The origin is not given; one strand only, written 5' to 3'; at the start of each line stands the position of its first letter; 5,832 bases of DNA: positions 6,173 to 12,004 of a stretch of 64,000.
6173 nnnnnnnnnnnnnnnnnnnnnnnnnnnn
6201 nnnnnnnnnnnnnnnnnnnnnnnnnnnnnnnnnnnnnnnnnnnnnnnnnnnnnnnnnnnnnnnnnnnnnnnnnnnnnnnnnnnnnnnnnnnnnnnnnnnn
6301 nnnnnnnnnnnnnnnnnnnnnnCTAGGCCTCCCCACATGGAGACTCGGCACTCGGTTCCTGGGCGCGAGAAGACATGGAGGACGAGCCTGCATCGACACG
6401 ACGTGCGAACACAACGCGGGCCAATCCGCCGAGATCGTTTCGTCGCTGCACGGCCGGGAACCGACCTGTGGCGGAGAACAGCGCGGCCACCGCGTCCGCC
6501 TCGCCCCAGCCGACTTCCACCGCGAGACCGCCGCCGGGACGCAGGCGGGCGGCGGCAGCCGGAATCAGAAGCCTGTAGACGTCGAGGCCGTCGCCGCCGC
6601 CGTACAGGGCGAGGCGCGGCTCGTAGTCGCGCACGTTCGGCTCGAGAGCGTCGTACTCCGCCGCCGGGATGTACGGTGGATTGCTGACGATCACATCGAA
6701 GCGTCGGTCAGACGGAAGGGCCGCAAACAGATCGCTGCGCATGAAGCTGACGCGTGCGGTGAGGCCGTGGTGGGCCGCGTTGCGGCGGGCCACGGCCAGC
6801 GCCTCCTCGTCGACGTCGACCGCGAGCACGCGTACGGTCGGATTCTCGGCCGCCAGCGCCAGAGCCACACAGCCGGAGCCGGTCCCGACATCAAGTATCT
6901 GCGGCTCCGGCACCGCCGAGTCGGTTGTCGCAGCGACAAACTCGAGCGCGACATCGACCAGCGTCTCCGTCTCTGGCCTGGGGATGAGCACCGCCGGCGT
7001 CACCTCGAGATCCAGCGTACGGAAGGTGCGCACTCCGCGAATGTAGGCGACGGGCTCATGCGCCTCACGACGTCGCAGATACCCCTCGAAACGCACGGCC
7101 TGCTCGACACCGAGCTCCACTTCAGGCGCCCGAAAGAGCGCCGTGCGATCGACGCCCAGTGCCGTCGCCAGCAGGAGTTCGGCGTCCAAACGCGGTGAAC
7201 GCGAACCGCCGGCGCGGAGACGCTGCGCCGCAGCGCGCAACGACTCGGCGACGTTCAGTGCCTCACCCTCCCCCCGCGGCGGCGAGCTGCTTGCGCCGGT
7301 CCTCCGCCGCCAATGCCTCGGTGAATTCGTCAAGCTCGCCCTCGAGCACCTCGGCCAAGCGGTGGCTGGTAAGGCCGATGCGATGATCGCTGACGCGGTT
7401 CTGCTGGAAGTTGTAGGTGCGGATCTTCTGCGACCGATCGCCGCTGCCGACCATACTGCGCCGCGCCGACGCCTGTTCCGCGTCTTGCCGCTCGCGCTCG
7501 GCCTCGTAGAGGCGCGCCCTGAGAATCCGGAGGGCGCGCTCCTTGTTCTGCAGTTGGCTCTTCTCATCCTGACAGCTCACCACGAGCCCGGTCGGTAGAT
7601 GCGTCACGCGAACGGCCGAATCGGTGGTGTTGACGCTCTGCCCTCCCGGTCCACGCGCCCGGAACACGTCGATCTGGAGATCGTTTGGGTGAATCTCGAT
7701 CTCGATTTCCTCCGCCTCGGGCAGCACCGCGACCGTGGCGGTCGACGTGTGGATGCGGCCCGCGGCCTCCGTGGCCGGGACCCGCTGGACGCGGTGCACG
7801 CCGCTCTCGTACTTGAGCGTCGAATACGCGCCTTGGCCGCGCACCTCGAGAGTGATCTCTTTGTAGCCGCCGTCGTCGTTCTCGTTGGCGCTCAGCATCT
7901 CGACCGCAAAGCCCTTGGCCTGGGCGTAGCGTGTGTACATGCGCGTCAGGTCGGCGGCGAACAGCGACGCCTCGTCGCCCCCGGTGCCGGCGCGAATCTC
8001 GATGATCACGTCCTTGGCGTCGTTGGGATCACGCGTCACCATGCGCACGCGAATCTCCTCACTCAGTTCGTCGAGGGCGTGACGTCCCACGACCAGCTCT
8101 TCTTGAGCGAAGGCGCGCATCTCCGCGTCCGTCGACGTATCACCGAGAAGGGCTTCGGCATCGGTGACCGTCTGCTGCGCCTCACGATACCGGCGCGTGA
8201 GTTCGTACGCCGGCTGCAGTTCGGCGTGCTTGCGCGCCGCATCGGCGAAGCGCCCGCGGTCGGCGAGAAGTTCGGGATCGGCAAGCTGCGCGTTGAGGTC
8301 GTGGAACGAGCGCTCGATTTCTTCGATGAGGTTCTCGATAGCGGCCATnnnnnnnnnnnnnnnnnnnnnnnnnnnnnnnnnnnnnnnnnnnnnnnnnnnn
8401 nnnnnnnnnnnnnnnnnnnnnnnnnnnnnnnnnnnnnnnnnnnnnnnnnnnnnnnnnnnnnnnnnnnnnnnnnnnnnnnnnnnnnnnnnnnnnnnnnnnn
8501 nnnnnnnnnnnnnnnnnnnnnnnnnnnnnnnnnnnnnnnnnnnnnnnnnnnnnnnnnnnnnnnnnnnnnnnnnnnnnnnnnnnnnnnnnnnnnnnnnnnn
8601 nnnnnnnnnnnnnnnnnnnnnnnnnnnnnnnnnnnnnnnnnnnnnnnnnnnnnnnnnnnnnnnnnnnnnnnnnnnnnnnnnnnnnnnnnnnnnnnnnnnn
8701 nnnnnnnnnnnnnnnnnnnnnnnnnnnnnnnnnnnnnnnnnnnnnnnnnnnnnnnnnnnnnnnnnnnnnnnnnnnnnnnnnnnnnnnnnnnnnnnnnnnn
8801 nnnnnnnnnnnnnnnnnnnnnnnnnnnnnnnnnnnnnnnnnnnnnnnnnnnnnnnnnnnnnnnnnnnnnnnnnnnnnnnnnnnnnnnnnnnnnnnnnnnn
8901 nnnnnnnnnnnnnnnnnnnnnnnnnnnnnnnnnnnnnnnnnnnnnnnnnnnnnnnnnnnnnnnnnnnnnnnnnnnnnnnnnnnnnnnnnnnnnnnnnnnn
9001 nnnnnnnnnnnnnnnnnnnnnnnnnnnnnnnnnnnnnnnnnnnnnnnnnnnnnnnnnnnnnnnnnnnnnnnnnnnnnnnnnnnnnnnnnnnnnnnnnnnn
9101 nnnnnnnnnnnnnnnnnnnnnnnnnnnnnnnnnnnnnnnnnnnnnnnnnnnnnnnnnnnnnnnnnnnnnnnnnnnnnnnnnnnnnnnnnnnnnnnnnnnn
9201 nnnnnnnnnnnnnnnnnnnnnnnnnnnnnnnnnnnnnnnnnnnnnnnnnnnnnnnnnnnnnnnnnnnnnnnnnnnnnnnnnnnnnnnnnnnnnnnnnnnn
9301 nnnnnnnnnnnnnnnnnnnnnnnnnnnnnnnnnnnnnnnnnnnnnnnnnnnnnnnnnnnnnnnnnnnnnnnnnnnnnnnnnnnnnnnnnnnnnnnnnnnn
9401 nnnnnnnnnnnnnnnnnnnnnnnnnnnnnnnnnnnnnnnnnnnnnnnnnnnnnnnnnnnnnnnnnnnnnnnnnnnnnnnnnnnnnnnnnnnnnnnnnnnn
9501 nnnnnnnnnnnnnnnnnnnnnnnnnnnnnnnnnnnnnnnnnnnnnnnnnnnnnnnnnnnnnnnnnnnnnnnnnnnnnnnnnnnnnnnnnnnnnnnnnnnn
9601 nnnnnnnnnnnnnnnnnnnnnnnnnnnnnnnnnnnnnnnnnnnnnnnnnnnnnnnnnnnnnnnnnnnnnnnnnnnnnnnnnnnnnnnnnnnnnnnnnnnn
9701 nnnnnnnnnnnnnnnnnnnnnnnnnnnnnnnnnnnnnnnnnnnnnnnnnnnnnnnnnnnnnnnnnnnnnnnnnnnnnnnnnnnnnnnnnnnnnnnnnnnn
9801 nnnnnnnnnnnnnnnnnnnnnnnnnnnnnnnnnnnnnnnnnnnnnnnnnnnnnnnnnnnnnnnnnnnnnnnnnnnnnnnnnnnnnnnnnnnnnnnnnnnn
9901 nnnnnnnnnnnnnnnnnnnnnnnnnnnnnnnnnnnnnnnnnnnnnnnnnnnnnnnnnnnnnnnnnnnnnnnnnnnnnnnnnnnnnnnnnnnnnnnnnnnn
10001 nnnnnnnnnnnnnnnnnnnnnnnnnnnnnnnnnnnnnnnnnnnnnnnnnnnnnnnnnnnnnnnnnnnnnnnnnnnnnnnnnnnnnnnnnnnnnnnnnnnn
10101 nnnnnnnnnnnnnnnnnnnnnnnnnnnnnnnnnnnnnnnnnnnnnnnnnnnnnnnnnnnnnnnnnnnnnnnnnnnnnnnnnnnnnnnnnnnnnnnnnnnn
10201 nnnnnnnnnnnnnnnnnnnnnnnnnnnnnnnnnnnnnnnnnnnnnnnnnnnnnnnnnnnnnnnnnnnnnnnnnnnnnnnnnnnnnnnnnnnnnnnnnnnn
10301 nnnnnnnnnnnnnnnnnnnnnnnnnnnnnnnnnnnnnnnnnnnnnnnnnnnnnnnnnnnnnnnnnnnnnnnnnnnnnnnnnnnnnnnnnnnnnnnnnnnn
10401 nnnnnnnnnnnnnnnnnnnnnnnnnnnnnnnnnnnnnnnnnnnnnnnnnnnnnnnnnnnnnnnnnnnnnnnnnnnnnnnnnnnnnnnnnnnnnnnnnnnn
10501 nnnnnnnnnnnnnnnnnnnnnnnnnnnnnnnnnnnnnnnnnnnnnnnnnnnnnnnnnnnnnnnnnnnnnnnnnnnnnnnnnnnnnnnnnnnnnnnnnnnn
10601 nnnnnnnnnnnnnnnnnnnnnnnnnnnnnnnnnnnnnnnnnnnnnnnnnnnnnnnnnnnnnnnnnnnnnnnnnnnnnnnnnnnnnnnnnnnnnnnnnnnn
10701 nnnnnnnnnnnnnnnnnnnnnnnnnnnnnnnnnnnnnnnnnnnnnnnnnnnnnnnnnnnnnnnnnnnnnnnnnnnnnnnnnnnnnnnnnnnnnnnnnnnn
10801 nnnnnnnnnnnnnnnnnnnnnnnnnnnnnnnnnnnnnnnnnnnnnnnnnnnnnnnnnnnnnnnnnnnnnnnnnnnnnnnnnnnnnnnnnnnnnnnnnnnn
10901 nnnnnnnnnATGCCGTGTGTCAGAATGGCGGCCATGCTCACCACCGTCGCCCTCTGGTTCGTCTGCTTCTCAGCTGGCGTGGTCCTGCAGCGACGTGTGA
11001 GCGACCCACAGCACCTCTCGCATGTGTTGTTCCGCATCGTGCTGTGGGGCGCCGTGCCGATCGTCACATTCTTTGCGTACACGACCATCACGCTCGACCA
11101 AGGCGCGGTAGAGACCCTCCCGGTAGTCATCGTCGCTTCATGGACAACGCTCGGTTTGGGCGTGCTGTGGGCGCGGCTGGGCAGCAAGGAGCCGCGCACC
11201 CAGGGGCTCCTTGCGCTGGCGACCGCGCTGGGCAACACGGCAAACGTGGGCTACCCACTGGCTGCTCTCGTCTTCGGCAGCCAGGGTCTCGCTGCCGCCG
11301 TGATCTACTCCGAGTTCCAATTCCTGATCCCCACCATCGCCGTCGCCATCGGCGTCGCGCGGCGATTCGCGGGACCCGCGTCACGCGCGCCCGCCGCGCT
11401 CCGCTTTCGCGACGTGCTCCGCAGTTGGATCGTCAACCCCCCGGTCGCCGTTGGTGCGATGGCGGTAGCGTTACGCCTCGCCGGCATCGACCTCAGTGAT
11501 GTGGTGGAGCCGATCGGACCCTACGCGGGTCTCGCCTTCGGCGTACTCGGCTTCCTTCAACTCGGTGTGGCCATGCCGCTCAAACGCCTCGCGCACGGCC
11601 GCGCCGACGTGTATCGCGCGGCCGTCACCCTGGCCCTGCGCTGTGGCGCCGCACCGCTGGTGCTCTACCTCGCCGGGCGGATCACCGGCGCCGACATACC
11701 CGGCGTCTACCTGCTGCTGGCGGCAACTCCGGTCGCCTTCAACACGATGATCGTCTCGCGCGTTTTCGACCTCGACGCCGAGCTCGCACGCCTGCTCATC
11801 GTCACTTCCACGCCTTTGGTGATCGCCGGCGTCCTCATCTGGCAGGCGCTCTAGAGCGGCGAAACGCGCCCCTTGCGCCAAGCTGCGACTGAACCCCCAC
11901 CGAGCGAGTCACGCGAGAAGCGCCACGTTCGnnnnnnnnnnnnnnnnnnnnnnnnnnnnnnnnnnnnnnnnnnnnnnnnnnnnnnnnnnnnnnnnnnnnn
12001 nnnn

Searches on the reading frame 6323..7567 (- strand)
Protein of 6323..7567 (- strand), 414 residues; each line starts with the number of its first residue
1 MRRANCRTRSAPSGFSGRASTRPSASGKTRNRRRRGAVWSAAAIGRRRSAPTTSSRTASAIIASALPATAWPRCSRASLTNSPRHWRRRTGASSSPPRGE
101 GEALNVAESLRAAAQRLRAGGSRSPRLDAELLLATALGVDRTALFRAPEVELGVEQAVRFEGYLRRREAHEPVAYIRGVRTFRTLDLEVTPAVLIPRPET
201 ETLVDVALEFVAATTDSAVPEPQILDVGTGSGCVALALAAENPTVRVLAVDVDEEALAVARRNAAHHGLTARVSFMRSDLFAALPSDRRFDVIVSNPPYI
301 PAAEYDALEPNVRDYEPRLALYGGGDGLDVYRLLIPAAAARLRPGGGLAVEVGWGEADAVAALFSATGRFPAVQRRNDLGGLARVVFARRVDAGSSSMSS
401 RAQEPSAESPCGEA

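Call 5: search_protein_families(library=pfam, proteins=[window:6323-7567:-], max_evalue=0.1)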
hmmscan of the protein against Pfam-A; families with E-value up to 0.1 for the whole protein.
window:6323-7567:- (414 aa): 29 families (the best 25 are shown)
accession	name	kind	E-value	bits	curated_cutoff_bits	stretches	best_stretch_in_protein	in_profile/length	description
PF17827.6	PrmC_N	-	1.6e-19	70.6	23.4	1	109-178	2-71/71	PrmC N-terminal domain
PF05175.20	MTS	-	9.2e-19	68.1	23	1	204-300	16-109/170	Methyltransferase small domain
PF13847.12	Methyltransf_31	-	2.3e-14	53.7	27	1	223-296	6-81/145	Methyltransferase domain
PF13649.12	Methyltransf_25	-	8e-14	52.5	27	1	224-301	1-78/97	Methyltransferase domain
PF06325.19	PrmA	-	3.6e-10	40.3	22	1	220-296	161-233/296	Ribosomal protein L11 methyltransferase (PrmA)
PF08242.18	Methyltransf_12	-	1.2e-08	36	30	1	225-296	1-72/98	Methyltransferase domain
PF01170.24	UPF0020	-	4.5e-08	33.5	22.3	1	239-299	71-131/197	RMKL-like, methyltransferase domain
PF08241.18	Methyltransf_11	-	4.6e-08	34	21.2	1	225-296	1-67/95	Methyltransferase domain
PF12847.13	Methyltransf_18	-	1.5e-06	28.8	27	1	221-294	15-87/151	Methyltransferase domain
PF03602.21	Cons_hypoth95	-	5.9e-06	26.5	24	1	213-300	38-124/182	Conserved hypothetical protein 95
PF05971.18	Methyltransf_10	-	2.6e-05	24.2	23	1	213-310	95-197/299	RNA methyltransferase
PF09445.16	Methyltransf_15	-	3.5e-05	23.9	22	1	224-298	4-80/165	RNA cap guanine-N2 methyltransferase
PF02390.23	Methyltransf_4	-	5.2e-05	23.2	24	1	221-270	2-51/173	Putative methyltransferase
PF04816.18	TrmK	-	7.9e-05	22.7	27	1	224-294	1-71/205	tRNA (adenine(22)-N(1))-methyltransferase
PF13489.12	Methyltransf_23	-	0.00011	22.4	27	1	220-296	22-88/164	Methyltransferase domain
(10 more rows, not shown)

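Call 6: search_protein_families(library=ncbifam, proteins=[window:6323-7567:-], max_evalue=0.1)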
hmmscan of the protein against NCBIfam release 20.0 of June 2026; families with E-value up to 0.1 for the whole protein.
window:6323-7567:- (414 aa): 76 families (the best 25 are shown)
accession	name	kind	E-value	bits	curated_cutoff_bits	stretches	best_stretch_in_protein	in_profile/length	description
TIGR03534.1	RF_mod_PrmC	equivalog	8.6e-84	280.9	199.1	1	128-386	1-252/253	peptide chain release factor N(5)-glutamine methyltransferase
TIGR00536.1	hemK_fam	subfamily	2.3e-69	233.7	115.5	1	106-390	3-282/286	HemK family protein methyltransferase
TIGR03533.1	L3_gln_methyl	equivalog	5.7e-49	167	229.7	1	119-357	23-256/284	50S ribosomal protein L3 N(5)-glutamine methyltransferase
NF002421.0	PRK01544.1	equivalog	1.2e-46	159.5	567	1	107-388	6-304/524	bifunctional peptide chain release factor N(5)-glutamine methyltransferase PrmC/tRNA (guanosine(46)-N7)-methyltransferase TrmB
TIGR03704.1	PrmC_rel_meth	equivalog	1.4e-40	139.4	248.8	1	161-380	31-244/251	putative protein N(5)-glutamine methyltransferase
NF011529.0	PRK14968.1-3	equivalog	6.6e-23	81.2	162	1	183-346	6-150/198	putative methyltransferase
NF011530.0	PRK14968.1-4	equivalog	8.3e-18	64.4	243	1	212-369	31-175/202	putative methyltransferase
TIGR00537.1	hemK_rel_arch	hypoth_equivalog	1.6e-14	54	87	1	221-347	20-135/179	HemK2/MTQ2 family protein methyltransferase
NF011527.0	PRK14968.1-1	equivalog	4e-14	52.8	242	1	213-352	27-151/192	putative methyltransferase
NF047853.1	tRm6a37MtseTrmN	equivalog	2.6e-13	50.3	350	1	222-303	45-128/244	tRNA(1)(Val) (adenine(37)-N(6))-methyltransferase TrmN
NF007023.0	PRK09489.1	equivalog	7.8e-12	45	295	1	221-300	197-272/342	16S rRNA (guanine(1207)-N(2))-methyltransferase RsmC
NF043040.1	corrin_prot_MT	hypoth_equivalog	4.3e-11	42.7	180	1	216-295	36-116/216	corrinoid protein-associated methyltransferase CpaM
NF004851.0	PRK06202.1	equivalog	2.1e-10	40.4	243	1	222-296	62-136/237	hypothetical protein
NF001790.0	PRK00517.3-3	equivalog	1.3e-09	37.8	269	1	215-296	117-198/262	50S ribosomal protein L11 methyltransferase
NF046099.1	RSP_2647_MTase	equivalog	2.8e-09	36.3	600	1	219-318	216-316/391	RSP_2647 family RNA methyltransferase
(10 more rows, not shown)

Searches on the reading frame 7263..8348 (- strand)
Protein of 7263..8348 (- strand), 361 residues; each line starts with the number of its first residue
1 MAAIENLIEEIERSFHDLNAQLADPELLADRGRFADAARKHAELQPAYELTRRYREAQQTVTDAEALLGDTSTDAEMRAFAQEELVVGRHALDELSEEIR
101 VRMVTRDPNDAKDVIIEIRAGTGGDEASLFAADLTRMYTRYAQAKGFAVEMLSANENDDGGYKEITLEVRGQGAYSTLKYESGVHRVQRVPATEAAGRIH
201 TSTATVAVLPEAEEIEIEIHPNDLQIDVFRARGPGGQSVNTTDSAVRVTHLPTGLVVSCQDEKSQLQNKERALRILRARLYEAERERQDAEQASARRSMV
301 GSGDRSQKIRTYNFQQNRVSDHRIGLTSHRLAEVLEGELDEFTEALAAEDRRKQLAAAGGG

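Call 66: search_protein_families(library=pfam, proteins=[window:7263-8348:-], max_evalue=0.00001)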
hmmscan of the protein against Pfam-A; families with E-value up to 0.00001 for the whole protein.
window:7263-8348:- (361 aa): 2 families
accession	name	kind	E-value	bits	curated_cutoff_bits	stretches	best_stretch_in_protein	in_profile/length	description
PF03462.23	PCRF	-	2.9e-68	230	24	1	12-206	2-194/194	PCRF domain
PF00472.26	RF-1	-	1.2e-43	148.2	35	1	213-323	1-116/116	RF-1 domain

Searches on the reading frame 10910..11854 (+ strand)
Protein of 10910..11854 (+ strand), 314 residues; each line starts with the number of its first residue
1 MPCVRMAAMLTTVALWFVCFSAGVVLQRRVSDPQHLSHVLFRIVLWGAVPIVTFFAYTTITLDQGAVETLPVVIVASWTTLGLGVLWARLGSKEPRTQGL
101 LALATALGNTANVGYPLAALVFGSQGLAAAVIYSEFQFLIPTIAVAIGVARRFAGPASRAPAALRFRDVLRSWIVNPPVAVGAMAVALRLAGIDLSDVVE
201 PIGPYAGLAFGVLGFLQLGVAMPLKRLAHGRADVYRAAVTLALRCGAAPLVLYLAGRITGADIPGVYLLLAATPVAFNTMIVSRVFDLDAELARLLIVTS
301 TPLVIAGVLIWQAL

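Call 66: search_protein_families(library=pfam, proteins=[window:10910-11854:+], max_evalue=0.00001)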
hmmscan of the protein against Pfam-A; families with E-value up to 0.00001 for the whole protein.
window:10910-11854:+ (314 aa): 1 family
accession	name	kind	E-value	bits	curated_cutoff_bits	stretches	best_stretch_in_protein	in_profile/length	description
PF03547.23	Mem_trans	-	3.8e-06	26.2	25.7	0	39-300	32-332/343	Membrane transport protein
